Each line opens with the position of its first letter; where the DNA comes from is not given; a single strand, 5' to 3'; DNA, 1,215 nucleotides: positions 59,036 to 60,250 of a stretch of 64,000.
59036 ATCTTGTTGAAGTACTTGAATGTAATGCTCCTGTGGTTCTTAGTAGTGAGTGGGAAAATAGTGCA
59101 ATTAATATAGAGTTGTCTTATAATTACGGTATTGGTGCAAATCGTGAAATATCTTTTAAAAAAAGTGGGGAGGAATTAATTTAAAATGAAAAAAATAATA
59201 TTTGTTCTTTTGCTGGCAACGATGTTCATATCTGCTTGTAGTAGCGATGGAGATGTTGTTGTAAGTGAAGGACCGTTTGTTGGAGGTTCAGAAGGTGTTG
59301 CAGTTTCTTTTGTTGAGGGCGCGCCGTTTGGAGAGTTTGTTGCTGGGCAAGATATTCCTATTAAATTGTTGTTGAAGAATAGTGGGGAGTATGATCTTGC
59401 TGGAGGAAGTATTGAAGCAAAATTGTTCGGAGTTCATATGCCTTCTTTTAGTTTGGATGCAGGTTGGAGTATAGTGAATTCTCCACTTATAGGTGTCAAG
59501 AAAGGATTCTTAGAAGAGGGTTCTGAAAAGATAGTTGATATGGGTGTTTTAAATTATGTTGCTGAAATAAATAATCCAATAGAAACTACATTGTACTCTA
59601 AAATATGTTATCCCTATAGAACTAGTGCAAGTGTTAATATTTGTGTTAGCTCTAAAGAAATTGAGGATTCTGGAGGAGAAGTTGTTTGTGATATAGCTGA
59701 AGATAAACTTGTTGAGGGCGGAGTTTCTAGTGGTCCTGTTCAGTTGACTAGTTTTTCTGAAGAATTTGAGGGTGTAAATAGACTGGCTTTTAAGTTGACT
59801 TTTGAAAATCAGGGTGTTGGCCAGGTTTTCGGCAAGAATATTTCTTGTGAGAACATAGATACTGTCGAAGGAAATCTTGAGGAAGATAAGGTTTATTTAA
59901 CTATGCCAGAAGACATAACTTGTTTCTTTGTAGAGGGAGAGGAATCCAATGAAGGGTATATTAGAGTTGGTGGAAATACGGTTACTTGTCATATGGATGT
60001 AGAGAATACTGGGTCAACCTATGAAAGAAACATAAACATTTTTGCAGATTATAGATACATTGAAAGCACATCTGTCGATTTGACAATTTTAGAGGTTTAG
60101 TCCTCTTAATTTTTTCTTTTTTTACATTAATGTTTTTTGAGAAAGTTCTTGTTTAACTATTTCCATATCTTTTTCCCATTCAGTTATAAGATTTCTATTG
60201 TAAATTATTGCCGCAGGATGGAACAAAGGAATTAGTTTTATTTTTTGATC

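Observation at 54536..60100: Prepilin peptidase encoded 4 kb from the pilus locus, divergent from a cluster of an HExxH mini-protein and four large secreted or lipoprotein-like surface proteins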

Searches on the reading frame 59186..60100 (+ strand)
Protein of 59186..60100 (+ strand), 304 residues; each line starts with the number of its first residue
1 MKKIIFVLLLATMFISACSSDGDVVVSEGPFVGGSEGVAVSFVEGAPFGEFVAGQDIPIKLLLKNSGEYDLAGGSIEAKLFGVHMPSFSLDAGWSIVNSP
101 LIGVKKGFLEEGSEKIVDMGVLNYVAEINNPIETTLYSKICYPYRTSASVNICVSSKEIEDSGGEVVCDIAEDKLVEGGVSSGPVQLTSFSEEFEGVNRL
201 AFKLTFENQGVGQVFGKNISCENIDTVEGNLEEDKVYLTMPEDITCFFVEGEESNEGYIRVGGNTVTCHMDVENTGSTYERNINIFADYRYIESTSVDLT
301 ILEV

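Call 3: search_protein_families(library=pfam, proteins=[window:59186-60100:+], max_evalue=1)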
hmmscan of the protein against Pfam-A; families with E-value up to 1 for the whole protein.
window:59186-60100:+ (304 aa): 1 family
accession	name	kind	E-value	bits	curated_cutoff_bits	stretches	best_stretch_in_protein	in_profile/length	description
PF08139.17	LPAM_1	-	0.55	11.2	20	1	1-13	1-13/18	Prokaryotic membrane lipoprotein lipid attachment site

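Call 5: search_protein_families(library=ncbifam, proteins=[window:59186-60100:+], max_evalue=1)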
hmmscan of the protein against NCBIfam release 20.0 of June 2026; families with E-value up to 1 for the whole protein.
window:59186-60100:+ (304 aa): 2 families
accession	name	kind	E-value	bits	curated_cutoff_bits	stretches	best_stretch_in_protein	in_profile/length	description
NF047408.1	SA0632_fam_LP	equivalog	0.035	13.7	70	1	1-20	1-21/68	SA0632 family lipoprotein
NF047847.2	SS_mature_LptM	equivalog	0.69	10.1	27.7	0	1-18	1-20/31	LPS translocon maturation chaperone LptM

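Call 6: find_encoding_contigs(protein=window:59186-60100:+, flank=10000, max_places=6)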
Protein window:59186-60100:+ (304 aa): 23 contigs read that carry it; 6 places shown.
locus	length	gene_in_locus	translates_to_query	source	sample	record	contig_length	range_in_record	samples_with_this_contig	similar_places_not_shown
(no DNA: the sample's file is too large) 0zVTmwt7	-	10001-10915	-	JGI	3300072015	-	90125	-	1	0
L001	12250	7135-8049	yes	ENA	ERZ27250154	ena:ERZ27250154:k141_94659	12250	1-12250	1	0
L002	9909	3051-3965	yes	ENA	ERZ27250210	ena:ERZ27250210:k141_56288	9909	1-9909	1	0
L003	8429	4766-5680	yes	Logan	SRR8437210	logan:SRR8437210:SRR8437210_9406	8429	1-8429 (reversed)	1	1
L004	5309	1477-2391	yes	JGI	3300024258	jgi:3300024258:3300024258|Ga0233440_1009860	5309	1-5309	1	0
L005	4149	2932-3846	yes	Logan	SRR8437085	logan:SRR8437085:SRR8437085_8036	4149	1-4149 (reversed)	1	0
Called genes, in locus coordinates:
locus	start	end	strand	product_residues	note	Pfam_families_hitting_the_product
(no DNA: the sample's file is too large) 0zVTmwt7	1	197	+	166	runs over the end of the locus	-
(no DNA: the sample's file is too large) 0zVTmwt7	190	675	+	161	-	-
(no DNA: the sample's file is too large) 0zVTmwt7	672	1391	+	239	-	-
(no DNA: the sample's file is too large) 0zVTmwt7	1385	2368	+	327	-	PF01336:tRNA_anti-codon (faint), PF08646:Rep_fac-A_C (weak)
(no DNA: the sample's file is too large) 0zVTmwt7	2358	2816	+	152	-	PF04307:YdjM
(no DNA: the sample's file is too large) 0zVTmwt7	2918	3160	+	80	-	-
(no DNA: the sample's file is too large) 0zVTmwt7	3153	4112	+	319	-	PF14520:HHH_5, PF00154:RecA_N, PF08423:Rad51, PF13481:AAA_25 (weak), PF06745:ATPase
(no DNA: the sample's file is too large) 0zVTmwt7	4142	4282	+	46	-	-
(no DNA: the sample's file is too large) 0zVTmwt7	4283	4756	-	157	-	PF11969:DcpS_C, PF01230:HIT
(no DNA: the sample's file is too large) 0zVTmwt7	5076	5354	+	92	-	PF00736:EF1_GNE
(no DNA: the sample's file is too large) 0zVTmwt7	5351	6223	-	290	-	PF01478:Peptidase_A24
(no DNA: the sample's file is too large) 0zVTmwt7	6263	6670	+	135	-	-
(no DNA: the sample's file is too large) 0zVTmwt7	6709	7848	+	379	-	-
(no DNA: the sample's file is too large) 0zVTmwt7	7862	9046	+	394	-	-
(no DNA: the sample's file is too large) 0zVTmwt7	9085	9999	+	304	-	-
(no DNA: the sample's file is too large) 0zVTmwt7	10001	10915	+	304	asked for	-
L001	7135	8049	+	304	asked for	-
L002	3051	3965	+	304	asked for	-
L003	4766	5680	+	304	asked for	-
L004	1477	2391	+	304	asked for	-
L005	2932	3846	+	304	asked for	-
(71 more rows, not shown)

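Call 9: find_homologous_proteins(query=window:59186-60100:+, max_evalue=0.001)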
Query window:59186-60100:+ (304 aa): 19 proteins with E <= 0.001 among 1603 candidates.
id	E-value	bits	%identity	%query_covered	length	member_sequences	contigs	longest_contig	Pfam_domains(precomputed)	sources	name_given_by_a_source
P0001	7.0e-188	641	100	96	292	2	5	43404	-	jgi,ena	-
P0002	2.2e-179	613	89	100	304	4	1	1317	-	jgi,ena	-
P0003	4.2e-154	530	75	100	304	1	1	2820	-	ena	-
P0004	2.6e-142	492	70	100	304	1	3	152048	-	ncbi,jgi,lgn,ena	-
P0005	2.7e-139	482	68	100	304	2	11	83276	-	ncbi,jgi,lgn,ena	jgi:hypothetical protein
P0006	6.8e-118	411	59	100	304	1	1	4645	-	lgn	-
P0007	2.1e-116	407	58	100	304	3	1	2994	-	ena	-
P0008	3.8e-110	386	54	100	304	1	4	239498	-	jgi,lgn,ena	jgi:hypothetical protein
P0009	9.0e-80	286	47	99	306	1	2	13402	-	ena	-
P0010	2.5e-79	285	45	99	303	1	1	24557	-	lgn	-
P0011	3.1e-79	284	45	100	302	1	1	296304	-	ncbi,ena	-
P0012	6.6e-79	283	46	100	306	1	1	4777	-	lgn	-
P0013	6.4e-78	280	56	72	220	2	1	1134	-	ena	-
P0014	1.5e-77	279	45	100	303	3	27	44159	-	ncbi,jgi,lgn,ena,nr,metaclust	ncbi:hypothetical protein HON86_00340 [Candidatus Woesearchaeota archaeon]|jgi:hypothetical protein|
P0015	1.7e-71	259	45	91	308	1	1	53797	-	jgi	jgi:hypothetical protein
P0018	1.1e-18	86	29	97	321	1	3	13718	-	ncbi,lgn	ncbi:MAG: hypothetical protein ACE5DM_00205 [Candidatus Nanoarchaeia archaeon]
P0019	9.7e-18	83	29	94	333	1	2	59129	-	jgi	-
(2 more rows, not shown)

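Call 10: find_encoding_contigs(protein=P0011, flank=10000, max_places=2)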
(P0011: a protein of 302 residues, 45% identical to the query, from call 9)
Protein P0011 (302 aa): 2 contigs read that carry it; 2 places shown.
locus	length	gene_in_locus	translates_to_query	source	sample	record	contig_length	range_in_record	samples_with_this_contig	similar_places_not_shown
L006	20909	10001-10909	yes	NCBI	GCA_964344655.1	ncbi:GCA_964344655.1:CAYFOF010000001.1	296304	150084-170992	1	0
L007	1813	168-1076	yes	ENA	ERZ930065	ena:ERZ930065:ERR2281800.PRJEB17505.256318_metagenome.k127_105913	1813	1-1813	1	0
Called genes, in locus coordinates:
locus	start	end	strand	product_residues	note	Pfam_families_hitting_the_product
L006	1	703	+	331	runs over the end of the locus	PF01336:tRNA_anti-codon (faint), PF08646:Rep_fac-A_C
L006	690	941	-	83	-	-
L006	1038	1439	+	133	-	PF04307:YdjM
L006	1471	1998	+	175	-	PF00160:Pro_isomerase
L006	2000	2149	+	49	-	-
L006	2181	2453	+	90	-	-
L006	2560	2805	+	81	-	-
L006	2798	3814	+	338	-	PF14520:HHH_5, PF00154:RecA_N, PF08423:Rad51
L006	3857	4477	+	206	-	PF00265:TK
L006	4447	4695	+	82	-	PF07754:Ribosomal_aS21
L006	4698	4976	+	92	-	PF00736:EF1_GNE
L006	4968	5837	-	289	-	PF01478:Peptidase_A24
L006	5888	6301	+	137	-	-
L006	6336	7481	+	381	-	-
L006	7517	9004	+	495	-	-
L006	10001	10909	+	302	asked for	-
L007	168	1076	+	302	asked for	-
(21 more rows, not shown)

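Call 11: find_encoding_contigs(protein=P0018, flank=10000, max_places=2)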
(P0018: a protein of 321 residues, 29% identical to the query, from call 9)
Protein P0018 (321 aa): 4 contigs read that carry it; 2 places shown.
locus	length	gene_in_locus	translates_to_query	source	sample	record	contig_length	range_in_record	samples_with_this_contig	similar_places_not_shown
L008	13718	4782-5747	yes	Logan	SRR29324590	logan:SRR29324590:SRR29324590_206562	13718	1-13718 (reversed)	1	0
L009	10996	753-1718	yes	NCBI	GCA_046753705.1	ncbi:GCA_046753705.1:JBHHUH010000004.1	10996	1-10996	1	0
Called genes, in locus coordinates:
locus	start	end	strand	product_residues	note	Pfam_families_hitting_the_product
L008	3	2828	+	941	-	?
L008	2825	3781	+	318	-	-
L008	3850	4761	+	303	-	-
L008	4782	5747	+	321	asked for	-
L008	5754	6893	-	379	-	-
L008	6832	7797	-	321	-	PF04851:ResIII (faint), PF05496:RuvB_N, PF13177:DNA_pol3_delta2, PF00004:AAA, PF25361:AAA_lid_RFC1 (weak), PF08542:Rep_fac_C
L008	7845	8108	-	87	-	PF05239:PRC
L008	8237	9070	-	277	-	PF06023:Csa1 (faint), PF12705:PDDEXK_1, PF01930:Cas_Cas4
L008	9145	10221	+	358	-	PF00579:tRNA-synt_1b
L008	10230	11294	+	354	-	PF01321:Creatinase_N, PF00557:Peptidase_M24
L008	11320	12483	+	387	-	PF07724:AAA_2 (faint), PF16450:Prot_ATP_ID_OB_C (faint), PF13191:AAA_16 (faint), PF00004:AAA, PF17862:AAA_lid_3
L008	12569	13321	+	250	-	PF00705:PCNA_N, PF02144:Rad1 (weak), PF04139:Rad9 (weak), PF02747:PCNA_C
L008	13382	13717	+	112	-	?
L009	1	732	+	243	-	?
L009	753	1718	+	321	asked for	-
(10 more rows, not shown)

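Call 12: find_encoding_contigs(protein=P0019, flank=10000, max_places=2)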
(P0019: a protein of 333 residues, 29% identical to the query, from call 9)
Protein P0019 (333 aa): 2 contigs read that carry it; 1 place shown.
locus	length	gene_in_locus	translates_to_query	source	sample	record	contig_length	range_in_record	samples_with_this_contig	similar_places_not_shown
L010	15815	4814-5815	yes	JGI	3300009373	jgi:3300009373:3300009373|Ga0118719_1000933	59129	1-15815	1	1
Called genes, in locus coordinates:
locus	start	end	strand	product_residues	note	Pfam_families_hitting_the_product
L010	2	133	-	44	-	?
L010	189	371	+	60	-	-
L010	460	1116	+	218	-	-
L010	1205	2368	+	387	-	-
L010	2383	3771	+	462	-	-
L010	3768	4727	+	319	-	-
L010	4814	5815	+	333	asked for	-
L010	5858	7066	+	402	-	PF27218:MJ0043_C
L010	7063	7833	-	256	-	PF09754:PAC2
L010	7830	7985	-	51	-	PF04135:Nop10p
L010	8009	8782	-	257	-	PF00575:S1, PF07541:EIF_2_alpha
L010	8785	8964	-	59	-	PF01667:Ribosomal_S27e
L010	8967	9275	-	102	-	PF00935:Ribosomal_L44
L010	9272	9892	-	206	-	PF22090:Gins51_C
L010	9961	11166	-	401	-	PF01676:Metalloenzyme, PF10143:PhosphMutase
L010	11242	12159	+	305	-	PF01142:TruD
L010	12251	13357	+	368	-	-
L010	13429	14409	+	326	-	PF02881:SRP54_N (weak), PF00448:SRP54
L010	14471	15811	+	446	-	PF02881:SRP54_N, PF00448:SRP54, PF01656:CbiA (weak), PF02978:SRP_SPB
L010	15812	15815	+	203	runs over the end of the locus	PF01636:APH (faint), PF07714:PK_Tyr_Ser-Thr, PF00069:Pkinase, PF01163:RIO1, PF06293:Kdo (weak), PF03109:ABC1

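Call 29: predict_structure(alignment_id=A1)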
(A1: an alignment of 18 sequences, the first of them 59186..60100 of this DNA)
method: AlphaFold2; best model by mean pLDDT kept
length: 304 residues; sequences in the alignment: 18
mean_pLDDT: 81.1   pTM: 0.78
mean pLDDT of the five models: 81.1, 80.9, 79.5, 78.2, 78.0
residues with pLDDT >= 90: 123; 70-90: 118; 50-70: 37; < 50: 26
segments of 3 or more residues with pLDDT < 50: 6-27
pLDDT, mean of each block of 10 residues (from residue 1): 47 39 43 71 93 93 89 93 89 89 71 86 86 94 91 80 71 72 87 85 91 91 70 91 86 86 86 78 92 94 86
secondary structure, 60 per line:
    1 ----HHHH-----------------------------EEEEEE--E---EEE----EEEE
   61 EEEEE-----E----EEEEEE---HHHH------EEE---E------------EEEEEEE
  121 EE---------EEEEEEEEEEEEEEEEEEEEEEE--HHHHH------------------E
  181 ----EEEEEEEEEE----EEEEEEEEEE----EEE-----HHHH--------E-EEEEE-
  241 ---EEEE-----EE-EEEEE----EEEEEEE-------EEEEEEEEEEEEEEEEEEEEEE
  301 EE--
elements in order: H5-8 E38-43 E50-52 E57-65 E76-81 H85-88 E95-97 E114-122 E132-154 H157-161 E185-194 E199-208 E213-215 H221-224 E235-239 E244-247 E256-260 E265-271 E279-302

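Call 42: find_related_loci(query=A1, collection=metagenome_contigs, flank=8000)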
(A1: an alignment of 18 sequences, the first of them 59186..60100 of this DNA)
Query A1 (304 aa) in metagenome_contigs; peptide patterns used: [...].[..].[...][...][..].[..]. (x = any residue, [..] = any of these).
79 stretches matched a pattern; 25 encode a relative of the query (tblastn E <= 1e-3); 25 distinct loci.
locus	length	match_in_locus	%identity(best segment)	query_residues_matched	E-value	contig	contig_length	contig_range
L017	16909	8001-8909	68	1-303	3e-145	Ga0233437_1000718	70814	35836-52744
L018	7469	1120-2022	45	3-304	4e-85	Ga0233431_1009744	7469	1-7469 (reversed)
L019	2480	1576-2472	44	1-296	5e-87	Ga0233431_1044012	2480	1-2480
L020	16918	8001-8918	44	1-303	4e-83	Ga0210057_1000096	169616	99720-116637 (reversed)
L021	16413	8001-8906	45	1-303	5e-83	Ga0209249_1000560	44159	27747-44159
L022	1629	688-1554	44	14-303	1e-77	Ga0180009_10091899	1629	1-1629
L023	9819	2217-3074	45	21-302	1e-71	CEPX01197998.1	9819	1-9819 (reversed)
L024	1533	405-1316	38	1-304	2e-70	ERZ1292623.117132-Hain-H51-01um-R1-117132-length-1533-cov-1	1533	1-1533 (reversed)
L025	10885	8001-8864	41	16-303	3e-64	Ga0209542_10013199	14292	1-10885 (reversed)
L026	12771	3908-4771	41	16-303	7e-64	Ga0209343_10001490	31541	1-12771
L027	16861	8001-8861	37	16-303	1e-63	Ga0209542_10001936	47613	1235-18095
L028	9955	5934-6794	37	16-303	2e-63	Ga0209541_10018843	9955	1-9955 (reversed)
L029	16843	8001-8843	39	25-304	4e-63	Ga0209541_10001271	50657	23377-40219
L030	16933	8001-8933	38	1-302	1e-62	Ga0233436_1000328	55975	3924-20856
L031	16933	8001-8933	38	1-302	1e-62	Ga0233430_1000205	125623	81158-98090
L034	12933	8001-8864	30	14-301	1e-30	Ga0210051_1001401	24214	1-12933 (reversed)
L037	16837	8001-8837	27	31-301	7e-28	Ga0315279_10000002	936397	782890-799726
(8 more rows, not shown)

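Call 47: search_protein_families(library=pfam, proteins=[L008:54-2828:+, L034:3825-5939:+, L037:3858-5975:+, L029:5351-7075:+, L010:460-1116:+], max_evalue=1)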
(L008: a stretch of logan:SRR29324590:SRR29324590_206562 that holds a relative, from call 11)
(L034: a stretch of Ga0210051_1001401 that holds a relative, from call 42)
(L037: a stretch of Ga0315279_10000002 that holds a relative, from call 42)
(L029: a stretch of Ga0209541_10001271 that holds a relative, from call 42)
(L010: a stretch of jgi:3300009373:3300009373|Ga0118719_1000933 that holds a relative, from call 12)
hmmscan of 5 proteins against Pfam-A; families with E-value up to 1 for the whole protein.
L008:54-2828:+ (924 aa): 9 families
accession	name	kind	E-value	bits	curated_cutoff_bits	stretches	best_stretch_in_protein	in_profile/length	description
PF08614.16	ATG16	-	0.00045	20.9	33.7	1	16-143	41-162/200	Autophagy protein 16 (ATG16)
PF13166.12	AAA_13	-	0.0052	16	36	1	56-142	377-461/713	AAA domain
PF05010.19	TACC_C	-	0.072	13.2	29.9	1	57-150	24-114/201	Transforming acidic coiled-coil-containing protein (TACC), C-terminal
PF23991.1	DUF7310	-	0.077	13.9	40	1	55-89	30-64/83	Coiled-coil region of unknown function (DUF7310)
PF08702.15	Fib_alpha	-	0.079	13.6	29.9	1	61-144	34-121/143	Fibrinogen alpha/beta chain family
PF19220.6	Rod_CreS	-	0.13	11.7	100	1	59-143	87-171/359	Crescentin, rod domain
PF12036.14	DUF3522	-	0.28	11.7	29.3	1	269-375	64-171/188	Protein of unknown function (DUF3522)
PF09311.16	Rab5-bind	-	0.28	11.1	33.6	1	82-144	213-275/307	Rabaptin-like protein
PF10018.14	Med4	-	0.53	10.4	26.9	1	59-109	26-76/190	Vitamin-D-receptor interacting Mediator subunit 4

L034:3825-5939:+ (704 aa): 0 families

L037:3858-5975:+ (705 aa): 3 families
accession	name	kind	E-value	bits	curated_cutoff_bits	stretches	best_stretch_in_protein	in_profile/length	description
PF13567.11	DUF4131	-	0.011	15.9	31.6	1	120-192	6-82/165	Domain of unknown function (DUF4131)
PF04932.20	Wzy_C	-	0.031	14.5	31.7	1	107-164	3-64/149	O-Antigen ligase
PF09858.14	DUF2085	-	0.13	13.1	25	1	122-173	25-73/90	Predicted membrane protein (DUF2085)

L029:5351-7075:+ (574 aa): 0 families

L010:460-1116:+ (218 aa): 1 family
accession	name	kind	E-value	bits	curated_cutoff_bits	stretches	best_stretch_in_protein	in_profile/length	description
PF23416.1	DUF7107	-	0.7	10.7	24.6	1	180-199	1-21/48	Domain of unknown function (DUF7107)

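Call 60: search_protein_families(library=padloc, proteins=[window:59186-60100:+], max_evalue=0.1)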
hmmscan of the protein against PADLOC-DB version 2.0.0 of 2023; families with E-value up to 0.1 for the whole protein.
window:59186-60100:+ (304 aa): 0 families

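Call 61: search_protein_families(library=phrogs, proteins=[window:59186-60100:+], max_evalue=0.1)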
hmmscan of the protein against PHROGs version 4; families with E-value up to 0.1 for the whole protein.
window:59186-60100:+ (304 aa): 0 families
